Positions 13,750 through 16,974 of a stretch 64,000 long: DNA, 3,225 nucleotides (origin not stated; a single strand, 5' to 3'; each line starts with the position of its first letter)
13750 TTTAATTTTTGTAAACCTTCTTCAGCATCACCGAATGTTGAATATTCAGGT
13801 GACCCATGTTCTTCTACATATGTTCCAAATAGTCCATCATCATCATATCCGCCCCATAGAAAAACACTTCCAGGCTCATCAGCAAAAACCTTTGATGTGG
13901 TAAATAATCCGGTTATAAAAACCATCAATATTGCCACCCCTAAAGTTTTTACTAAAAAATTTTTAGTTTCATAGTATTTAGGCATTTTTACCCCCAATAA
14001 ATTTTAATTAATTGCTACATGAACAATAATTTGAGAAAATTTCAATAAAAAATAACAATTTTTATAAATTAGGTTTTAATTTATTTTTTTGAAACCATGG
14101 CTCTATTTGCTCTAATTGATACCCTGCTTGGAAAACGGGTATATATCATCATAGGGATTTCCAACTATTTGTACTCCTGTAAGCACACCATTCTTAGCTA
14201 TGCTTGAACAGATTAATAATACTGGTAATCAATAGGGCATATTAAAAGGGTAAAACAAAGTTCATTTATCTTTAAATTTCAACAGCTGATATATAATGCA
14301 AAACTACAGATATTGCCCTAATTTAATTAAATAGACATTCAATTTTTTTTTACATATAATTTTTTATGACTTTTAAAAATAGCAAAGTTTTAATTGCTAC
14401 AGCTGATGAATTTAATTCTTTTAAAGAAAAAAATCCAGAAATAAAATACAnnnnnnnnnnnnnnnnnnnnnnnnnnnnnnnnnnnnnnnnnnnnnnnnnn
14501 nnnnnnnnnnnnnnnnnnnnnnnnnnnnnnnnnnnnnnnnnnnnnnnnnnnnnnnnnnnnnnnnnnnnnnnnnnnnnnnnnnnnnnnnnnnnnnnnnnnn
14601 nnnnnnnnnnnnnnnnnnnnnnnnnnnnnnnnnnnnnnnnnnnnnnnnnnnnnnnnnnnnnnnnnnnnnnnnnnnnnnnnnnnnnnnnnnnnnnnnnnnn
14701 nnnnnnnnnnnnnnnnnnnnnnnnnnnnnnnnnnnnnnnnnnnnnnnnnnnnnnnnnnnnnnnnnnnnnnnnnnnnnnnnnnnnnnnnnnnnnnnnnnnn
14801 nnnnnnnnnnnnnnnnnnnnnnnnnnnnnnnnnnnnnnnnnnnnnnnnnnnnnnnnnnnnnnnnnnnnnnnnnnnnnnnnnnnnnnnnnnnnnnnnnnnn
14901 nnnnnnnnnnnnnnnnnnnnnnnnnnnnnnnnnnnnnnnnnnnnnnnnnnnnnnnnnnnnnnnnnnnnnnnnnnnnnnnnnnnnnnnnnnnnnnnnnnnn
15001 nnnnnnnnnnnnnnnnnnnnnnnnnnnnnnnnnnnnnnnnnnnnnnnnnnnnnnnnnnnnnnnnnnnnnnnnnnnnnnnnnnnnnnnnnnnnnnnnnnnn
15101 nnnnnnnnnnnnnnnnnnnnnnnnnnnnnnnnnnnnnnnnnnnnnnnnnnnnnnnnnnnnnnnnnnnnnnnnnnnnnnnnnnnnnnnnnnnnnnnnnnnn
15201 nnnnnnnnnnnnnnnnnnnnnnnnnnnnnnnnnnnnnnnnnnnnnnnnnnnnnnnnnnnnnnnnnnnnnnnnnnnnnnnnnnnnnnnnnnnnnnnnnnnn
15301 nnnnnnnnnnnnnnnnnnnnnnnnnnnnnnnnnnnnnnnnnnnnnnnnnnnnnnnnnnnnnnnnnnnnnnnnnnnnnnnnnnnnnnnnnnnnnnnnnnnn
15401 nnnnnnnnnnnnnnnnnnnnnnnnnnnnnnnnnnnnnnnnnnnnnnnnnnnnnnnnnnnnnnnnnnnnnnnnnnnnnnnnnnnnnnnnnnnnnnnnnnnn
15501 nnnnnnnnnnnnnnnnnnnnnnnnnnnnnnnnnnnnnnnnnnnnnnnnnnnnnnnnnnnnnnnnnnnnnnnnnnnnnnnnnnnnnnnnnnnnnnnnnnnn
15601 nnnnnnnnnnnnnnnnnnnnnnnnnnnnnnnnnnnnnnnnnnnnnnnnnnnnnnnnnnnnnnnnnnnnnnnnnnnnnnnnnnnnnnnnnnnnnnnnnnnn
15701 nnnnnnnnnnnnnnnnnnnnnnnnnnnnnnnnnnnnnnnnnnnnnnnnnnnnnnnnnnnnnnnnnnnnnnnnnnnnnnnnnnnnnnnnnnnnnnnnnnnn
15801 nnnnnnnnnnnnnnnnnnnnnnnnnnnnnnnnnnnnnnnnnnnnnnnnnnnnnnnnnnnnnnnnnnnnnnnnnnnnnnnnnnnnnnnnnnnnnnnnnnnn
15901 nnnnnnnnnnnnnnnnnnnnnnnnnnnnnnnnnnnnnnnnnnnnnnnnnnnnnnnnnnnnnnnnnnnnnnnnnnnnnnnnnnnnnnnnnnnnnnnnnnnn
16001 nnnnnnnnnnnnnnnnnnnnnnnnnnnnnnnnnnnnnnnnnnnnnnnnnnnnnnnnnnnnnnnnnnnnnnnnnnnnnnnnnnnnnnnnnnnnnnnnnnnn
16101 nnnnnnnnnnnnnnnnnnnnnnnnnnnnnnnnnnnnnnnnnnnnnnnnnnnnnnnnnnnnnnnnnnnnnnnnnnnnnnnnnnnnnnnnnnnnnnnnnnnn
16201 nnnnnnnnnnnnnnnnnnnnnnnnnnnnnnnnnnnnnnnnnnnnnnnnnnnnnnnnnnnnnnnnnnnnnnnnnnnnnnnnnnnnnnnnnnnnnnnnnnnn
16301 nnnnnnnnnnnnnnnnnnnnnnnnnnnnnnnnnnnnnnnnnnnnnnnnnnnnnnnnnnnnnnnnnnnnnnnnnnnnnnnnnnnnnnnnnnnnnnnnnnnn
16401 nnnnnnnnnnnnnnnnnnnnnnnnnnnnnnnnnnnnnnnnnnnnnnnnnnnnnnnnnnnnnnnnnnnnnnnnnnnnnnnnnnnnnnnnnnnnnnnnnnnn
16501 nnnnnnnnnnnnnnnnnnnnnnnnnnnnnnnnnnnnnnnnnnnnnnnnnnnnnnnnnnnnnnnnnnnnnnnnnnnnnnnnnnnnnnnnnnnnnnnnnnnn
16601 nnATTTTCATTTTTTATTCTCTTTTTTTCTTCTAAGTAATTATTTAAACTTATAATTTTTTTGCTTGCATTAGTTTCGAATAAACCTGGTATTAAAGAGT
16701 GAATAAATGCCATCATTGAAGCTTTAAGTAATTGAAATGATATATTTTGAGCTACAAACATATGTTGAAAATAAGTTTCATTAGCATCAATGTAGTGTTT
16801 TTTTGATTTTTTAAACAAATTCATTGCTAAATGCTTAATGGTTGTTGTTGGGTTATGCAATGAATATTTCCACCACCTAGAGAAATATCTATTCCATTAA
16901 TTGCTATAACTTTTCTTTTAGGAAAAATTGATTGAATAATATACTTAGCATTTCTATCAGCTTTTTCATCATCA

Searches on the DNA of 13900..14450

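Call 4: search_rna_families(source=window, start=13900, end=14450, threshold=evalue, max_evalue=10, show_alignments=3)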
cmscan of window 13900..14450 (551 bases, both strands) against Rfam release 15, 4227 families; matches with E-value up to 10: 3.
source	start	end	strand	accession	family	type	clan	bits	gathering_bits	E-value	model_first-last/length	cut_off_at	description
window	13983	14043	-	RF02661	icaR_5p_UTR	Cis-reg;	-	19.3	88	2.2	1-75/75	no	icaR 5' UTR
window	14242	14302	-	RF02285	TtnuCD8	Gene; snRNA; snoRNA; CD-box;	-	16.5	70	9.2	1-59/59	no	Tetrahymena snoRNA TtnuCD8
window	13959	14021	+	RF02185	ST7-OT3_3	Gene; lncRNA;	-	16.4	50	7.4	53-116/116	no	ST7 overlapping transcript 3 conserved region 3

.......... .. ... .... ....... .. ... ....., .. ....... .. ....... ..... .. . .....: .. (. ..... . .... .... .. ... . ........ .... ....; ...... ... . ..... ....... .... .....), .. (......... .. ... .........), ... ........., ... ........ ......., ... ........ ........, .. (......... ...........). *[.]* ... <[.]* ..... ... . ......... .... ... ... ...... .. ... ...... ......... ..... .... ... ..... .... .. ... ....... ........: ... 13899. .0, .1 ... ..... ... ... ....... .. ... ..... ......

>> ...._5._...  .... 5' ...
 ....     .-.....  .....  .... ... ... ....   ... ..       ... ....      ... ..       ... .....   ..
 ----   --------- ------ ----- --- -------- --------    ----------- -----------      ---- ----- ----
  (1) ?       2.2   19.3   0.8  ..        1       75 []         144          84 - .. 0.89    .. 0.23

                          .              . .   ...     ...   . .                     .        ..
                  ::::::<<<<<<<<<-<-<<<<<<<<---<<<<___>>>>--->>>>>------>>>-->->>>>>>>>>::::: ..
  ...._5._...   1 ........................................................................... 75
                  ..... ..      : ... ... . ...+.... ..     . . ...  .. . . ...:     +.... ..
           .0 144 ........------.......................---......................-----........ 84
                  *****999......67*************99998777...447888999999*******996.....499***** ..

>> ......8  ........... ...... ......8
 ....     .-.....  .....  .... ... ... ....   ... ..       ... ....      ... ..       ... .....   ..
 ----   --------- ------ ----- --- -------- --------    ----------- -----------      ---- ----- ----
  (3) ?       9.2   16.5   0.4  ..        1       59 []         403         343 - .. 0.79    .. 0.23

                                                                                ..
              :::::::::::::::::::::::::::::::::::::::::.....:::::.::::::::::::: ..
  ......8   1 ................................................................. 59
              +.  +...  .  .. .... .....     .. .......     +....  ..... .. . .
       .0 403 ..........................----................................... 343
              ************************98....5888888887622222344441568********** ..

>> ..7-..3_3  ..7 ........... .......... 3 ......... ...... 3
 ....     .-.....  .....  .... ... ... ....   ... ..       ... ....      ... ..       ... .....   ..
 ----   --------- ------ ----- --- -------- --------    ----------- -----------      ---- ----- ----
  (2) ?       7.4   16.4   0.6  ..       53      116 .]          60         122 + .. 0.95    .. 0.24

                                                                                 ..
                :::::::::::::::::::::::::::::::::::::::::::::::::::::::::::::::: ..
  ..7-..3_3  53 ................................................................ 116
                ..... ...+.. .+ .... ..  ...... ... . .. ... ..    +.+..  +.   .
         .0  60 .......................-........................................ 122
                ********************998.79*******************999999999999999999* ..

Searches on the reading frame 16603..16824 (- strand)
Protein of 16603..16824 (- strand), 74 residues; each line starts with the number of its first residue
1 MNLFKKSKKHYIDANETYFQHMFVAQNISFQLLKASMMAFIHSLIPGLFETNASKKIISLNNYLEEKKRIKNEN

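Call 45: search_protein_families(library=pfam, proteins=[window:16603-16824:-], max_evalue=0.1)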
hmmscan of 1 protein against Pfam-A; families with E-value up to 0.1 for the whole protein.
seq(74 aa): 1 family
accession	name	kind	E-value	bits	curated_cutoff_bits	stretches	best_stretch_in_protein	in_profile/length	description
PF19883.4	DUF6356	-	3.1e-17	62.9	24.4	1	8-65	5-62/64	Family of unknown function (DUF6356)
